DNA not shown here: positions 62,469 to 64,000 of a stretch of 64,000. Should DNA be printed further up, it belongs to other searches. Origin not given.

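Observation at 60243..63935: Two tandem, divergent WaaA/GT30 paralogues coupled to neuC: candidate new sialyltransferase type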

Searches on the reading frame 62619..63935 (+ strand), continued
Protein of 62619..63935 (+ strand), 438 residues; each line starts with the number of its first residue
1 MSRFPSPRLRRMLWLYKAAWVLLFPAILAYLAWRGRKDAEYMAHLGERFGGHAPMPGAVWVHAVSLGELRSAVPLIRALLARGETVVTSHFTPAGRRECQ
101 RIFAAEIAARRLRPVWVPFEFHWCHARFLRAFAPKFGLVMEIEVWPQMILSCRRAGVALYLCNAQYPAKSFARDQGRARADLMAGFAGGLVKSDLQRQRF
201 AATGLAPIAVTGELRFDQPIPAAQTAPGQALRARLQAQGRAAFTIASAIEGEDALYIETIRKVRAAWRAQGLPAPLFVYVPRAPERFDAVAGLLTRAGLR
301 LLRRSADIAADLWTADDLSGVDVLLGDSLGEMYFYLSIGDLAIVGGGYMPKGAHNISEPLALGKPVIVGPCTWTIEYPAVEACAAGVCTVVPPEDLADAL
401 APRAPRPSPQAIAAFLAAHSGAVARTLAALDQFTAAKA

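Call 90: search_protein_families(library=pfam, proteins=[L129:2866-4050:+, L129:4197-4772:+, L129:5749-6531:+, L129:6317-7369:+, L129:7750-8721:-, L129:11287-11994:+, L129:11991-12650:-, L129:12655-13998:-, L129:14009-14638:-, L129:14737-17181:-], max_evalue=0.001)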
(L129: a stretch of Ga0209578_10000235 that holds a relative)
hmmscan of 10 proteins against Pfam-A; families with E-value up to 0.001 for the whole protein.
L129:2866-4050:+ (394 aa): 6 families
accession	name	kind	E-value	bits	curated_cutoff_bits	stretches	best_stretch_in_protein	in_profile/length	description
PF01070.24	FMN_dh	-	3.6e-133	444.4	24.9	1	22-383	2-348/350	FMN-dependent dehydrogenase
PF01645.23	Glu_synthase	-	5.8e-07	29.4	20.4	1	274-345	242-312/369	Conserved region in glutamate synthase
PF00478.31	IMPDH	-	5.8e-06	26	25.6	1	262-342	154-241/345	IMP dehydrogenase / GMP reductase domain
PF03060.21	NMO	-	2e-05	24.6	28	1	255-340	137-225/331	Nitronate monooxygenase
PF00977.27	His_biosynth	-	4.6e-05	23.4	23.6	0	288-341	51-106/228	Histidine biosynthesis protein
PF01180.27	DHO_dh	-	0.00031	20.5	27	1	238-343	166-275/291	Dihydroorotate dehydrogenase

L129:4197-4772:+ (191 aa): 0 families

L129:5749-6531:+ (260 aa): 1 family
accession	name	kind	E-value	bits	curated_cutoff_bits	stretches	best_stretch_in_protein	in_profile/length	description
PF02535.28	Zip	-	1.7e-29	103.6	35.1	1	107-255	167-322/323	ZIP Zinc transporter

L129:6317-7369:+ (350 aa): 2 families
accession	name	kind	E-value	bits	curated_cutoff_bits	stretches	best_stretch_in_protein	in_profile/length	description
PF01386.24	Ribosomal_L25p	-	2.6e-22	79.5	23.6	1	139-227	1-82/82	Ribosomal L25p family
PF14693.11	Ribosomal_TL5_C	-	8.2e-21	74.6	27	1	236-319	2-83/84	Ribosomal protein TL5, C-terminal domain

L129:7750-8721:- (323 aa): 1 family
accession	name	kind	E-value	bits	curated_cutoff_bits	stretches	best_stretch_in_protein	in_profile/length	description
PF00291.31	PALP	-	8.5e-67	226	35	1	17-304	3-295/295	Pyridoxal-phosphate dependent enzyme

L129:11287-11994:+ (235 aa): 2 families
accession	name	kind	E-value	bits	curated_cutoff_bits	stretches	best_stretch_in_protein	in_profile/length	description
PF02348.25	CTP_transf_3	-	7.3e-16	59.1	22.6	1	19-146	1-128/217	Cytidylyltransferase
PF12804.13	NTP_transf_3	-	0.00023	21.8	27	1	33-141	15-119/160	MobA-like NTP transferase domain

L129:11991-12650:- (219 aa): 1 family
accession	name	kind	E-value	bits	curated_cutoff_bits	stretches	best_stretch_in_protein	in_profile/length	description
PF01694.28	Rhomboid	-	1e-27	97.5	22.6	1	79-213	7-140/143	Rhomboid domain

L129:12655-13998:- (447 aa): 0 families

L129:14009-14638:- (209 aa): 3 families
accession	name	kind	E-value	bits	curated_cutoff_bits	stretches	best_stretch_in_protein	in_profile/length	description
PF02563.21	Poly_export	-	6.7e-20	71.5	28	1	30-105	3-77/77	Polysaccharide biosynthesis/export protein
PF22461.2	SLBB_2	-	5.8e-09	36.4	27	1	121-202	3-79/79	SLBB domain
PF10531.15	SLBB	-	2e-08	34.4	27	1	121-170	2-48/55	SLBB domain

L129:14737-17181:- (814 aa): 24 families
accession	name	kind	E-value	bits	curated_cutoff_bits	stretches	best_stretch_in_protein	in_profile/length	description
PF14559.12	TPR_19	-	1.5e-42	144.1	25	7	566-612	3-49/68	Tetratricopeptide repeat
PF13428.12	TPR_14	-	1e-34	115.8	23.5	0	655-697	1-43/44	Tetratricopeptide repeat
PF13432.12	TPR_16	-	3.1e-33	114.3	32.7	2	625-686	1-62/65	Tetratricopeptide repeat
PF12895.13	ANAPC3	-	1.9e-23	83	27.2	1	399-475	6-81/82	Anaphase-promoting complex, cyclosome, subunit 3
PF07719.23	TPR_2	-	2.7e-15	55.6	27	0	656-685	2-31/34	Tetratricopeptide repeat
PF13174.12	TPR_6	-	2.6e-13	50.1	26.3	0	657-688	2-33/33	Tetratricopeptide repeat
PF23914.1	TPR_CcmH_CycH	-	2.5e-11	44.1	42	0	405-505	39-142/158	Cytochrome c-type biogenesis protein H TPR domain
PF25062.1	ARM_TT21_N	-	4.1e-11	43.5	40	1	306-502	22-220/222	Tetratricopeptide repeat protein 21 N-terminal ARM repeat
PF13431.12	TPR_17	-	5e-11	42.4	24.4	0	405-436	2-33/34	Tetratricopeptide repeat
PF13181.12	TPR_8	-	3.1e-10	39.8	25.7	0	657-679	3-25/34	Tetratricopeptide repeat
PF24575.1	TPR_Slam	-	5.7e-09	36.8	35.2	0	657-699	49-91/104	Surface lipoprotein assembly modifier, N-terminal TPR repeats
PF13424.12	TPR_12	-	2e-08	34.7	30.1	0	626-679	8-69/77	Tetratricopeptide repeat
PF23241.1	HAT_PRP39_C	-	3.6e-08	34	33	0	623-697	61-135/139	PRP39 C-terminal HAT repeat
PF25064.1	ARM_TT21_5th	-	5e-08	33.7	27.8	0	215-274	7-66/117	TT21 fifth ARM repeats domain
PF13429.12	TPR_15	-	4.1e-07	30.1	26.2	1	187-438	20-270/280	Tetratricopeptide repeat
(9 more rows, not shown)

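Call 98: search_dna_similar(query=window:62619-63935:+, collection=plasmids, mode=protein, max_rows=25)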
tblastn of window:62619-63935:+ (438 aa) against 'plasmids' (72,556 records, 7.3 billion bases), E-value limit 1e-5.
Records with a match: 28; places in all: 28; records where one place covers at least 80% of the query: 22.
Best place of each record, by identity: <60% 28.
By first word of the organism name: Sinorhizobium 5; Escherichia 4; Acinetobacter 4; Klebsiella 3; Neisseria 2; Proteus 2; Shinella 2; Enterobacter 1; Legionella 1; Aeromonas 1; and 3 more.
By predicted mobility (MOB-suite, as given by PLSDB): non-mobilizable 22; mobilizable 5; conjugative 1.
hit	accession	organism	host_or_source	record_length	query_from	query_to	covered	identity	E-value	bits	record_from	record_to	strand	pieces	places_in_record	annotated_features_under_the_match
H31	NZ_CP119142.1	Neisseria gonorrhoeae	Homo sapiens,whole organism,synovial ...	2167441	10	391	87%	32.2%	1e-33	141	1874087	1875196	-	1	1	none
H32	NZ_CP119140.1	Neisseria gonorrhoeae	Homo sapiens,whole organism,blood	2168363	10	391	87%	32.2%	1e-33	141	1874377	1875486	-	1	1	none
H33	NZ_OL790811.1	Proteus mirabilis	-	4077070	1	391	89%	30.7%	5e-28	124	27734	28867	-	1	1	none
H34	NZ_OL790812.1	Proteus mirabilis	-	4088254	1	391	89%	30.7%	5e-28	124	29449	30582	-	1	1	none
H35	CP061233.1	Escherichia coli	Sheep,cell culture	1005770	1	391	89%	30.4%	4e-30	130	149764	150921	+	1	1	waaA: lipid IV(A) 3-deoxy-D-manno-octulosonic acid transferase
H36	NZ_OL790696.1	Escherichia coli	-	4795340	1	391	89%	30.4%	4e-30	130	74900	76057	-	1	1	none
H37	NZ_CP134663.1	Escherichia coli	Larus michahellis,bacteria,cloaca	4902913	1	391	89%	30.4%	4e-30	130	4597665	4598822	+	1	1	none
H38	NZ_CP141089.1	Escherichia coli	Homo sapiens,Infected Human Urine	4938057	1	391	89%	30.2%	9e-30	130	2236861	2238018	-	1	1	none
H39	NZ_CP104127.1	Sinorhizobium sp. M103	Phaseolus vulgaris,cell ...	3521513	6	369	83%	32.3%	9e-23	108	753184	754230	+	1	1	none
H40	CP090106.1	Sinorhizobium meliloti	Medicago,Cell culture,Plant nodule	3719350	6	369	83%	31.2%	1e-22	108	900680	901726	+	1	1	waaA: lipid IV(A) 3-deoxy-D-manno-octulosonic acid transferase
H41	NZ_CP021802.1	Sinorhizobium meliloti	Medicago sativa,Single Cell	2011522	6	369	83%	31.2%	1e-22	108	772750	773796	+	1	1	none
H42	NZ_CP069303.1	Shinella sp. PSBB067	monoisolate,Minnesota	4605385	10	369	82%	31.2%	1e-19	99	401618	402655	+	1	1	none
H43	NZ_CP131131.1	Shinella zoogloeoides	isolate,Activated charcoal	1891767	6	369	83%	30.7%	7e-24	112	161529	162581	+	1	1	none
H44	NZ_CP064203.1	Acinetobacter baumannii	Homo sapiens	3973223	4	370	84%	30.3%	1e-23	112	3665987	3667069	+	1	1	none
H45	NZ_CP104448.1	Acinetobacter baumannii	Homo sapiens,sputum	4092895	4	370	84%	30.1%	2e-23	110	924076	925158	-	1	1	none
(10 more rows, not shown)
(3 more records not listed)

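Call 99: predict_structure(alignment_id=A4)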
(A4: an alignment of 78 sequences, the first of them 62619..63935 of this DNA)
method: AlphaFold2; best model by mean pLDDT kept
length: 438 residues; sequences in the alignment: 78
mean_pLDDT: 92.0   pTM: 0.90
mean pLDDT of the five models: 92.0, 91.5, 91.4, 91.0, 90.7
residues with pLDDT >= 90: 341; 70-90: 80; 50-70: 16; < 50: 1
segments of 3 or more residues with pLDDT < 50: none
pLDDT, mean of each block of 10 residues (from residue 1): 76 94 95 90 92 94 91 94 93 75 67 92 96 97 91 96 93 86 95 95 95 95 91 95 96 98 98 97 93 98 77 81 92 95 93 91 96 89 96 98 95 97 98 91
secondary structure, 60 per line:
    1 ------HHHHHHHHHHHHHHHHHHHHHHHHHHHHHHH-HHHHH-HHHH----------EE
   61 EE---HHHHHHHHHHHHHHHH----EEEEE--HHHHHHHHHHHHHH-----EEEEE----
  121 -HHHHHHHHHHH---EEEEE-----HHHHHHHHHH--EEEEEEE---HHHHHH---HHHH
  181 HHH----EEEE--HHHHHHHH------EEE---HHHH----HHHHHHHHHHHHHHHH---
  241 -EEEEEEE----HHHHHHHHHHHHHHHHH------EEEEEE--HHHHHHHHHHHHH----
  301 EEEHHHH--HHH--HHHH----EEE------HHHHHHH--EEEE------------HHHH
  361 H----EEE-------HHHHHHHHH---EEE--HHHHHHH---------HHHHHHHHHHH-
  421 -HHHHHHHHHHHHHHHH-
elements in order: H7-37 H39-43 H45-48 E59-62 H66-81 E86-90 H93-106 E112-116 H122-132 E136-140 H146-155 E158-164 H168-173 H177-183 E188-191 H194-201 E208-210 H214-217 H222-237 E242-248 H253-269 E276-281 H284-296 E301-303 H304-307 H315-318 E323-325 H332-338 E341-344 H357-361 E366-368 H376-384 E388-390 H393-399 H409-419 H422-437

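Call 101: fold_search(model_id=the predicted structure, library=pdb)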
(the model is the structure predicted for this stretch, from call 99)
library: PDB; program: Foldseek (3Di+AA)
matches with E <= 10: 1548; with E <= 0.001: 226
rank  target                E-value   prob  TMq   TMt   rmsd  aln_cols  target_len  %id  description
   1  2xci_C                1.9e-20  1.00  0.56  0.67   5.6       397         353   20  Membrane-embedded monofunctional glycosyltransferase WaaA of Aquifex aeolicus, substrate-free form (released 2011-05-11)
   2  2xci_A                2.7e-20  1.00  0.55  0.66   5.9       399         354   20  Membrane-embedded monofunctional glycosyltransferase WaaA of Aquifex aeolicus, substrate-free form (released 2011-05-11)
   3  2xci_B                4.3e-19  1.00  0.57  0.68   5.2       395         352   20  Membrane-embedded monofunctional glycosyltransferase WaaA of Aquifex aeolicus, substrate-free form (released 2011-05-11)
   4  4bfc                  4.6e-10  1.00  0.36  0.78   6.3       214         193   24  Crystal structure of the C-terminal CMP-Kdo binding domain of WaaA from Acinetobacter baumannii (released 2014-04-02)
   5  1f6d_A                9.2e-10  1.00  0.55  0.62   6.5       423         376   16  THE STRUCTURE OF UDP-N-ACETYLGLUCOSAMINE 2-EPIMERASE FROM E. COLI. (released 2000-12-13)
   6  1v4v_A                1.0e-09  1.00  0.50  0.57   7.1       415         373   16  Crystal Structure Of UDP-N-Acetylglucosamine 2-Epimerase From Thermus Thermophilus HB8 (released 2003-12-02)
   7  1v4v_B                3.7e-09  1.00  0.49  0.57  11.3       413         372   15  Crystal Structure Of UDP-N-Acetylglucosamine 2-Epimerase From Thermus Thermophilus HB8 (released 2003-12-02)
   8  3dzc_A                5.5e-09  1.00  0.54  0.62   6.9       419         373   16  2.35 Angstrom resolution structure of WecB (VC0917), a UDP-N-acetylglucosamine 2-epimerase from Vibrio cholerae. (released 2008-08-12)
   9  4neq                  5.8e-09  1.00  0.49  0.58   8.0       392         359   10  The structure of UDP-GlcNAc 2-epimerase from Methanocaldococcus jannaschii (released 2014-04-23)
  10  6vlc_D                7.6e-09  1.00  0.51  0.59   6.9       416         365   15  Crystal structure of UDP-GlcNAc 2-epimerase from Neisseria meningitidis bound to UDP-GlcNAc (released 2020-11-11)
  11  6j32_C                1.8e-08  1.00  0.49  0.54   7.4       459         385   16  Crystal Structure Analysis of the Glycotransferase of kitacinnamycin (released 2020-01-15)
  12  4f97_B                2.2e-08  1.00  0.42  0.40   9.0       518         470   12  Crystal Structure of VldE, the pseudo-glycosyltransferase, in complex with GDP and validoxylamine A 7'-phosphate (released 2012-10-17)
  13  3t7d_B                2.4e-08  1.00  0.42  0.41   9.2       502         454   13  Vall from streptomyces hygroscopicus in complex with trehalose (released 2012-08-01)
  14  8sxv_B                2.6e-08  1.00  0.48  0.56   7.9       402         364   15  X-ray crystal structure of UDP- 2,3-diacetamido-2,3-dideoxy-glucuronic acid-2-epimerase from Thermus thermophilus stra (released 2023-09-13)
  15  5tvg_H                2.6e-08  1.00  0.51  0.50   8.2       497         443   13  Crystal structure of an alpha,alpha-trehalose-phosphate synthase (UDP-forming) from Burkholderia vietnamiensis (released 2016-11-16)
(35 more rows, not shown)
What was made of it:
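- On GT30 (WaaA/KdtA superfamily): Top PDB matches are 2xci (E = 1.9e-20) and 4bfc (calls 99, 101).
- Closest known: WaaA/KdtA, CAZy GT30. Same: 2xci is the best structural match to the GT30b model (call 101).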
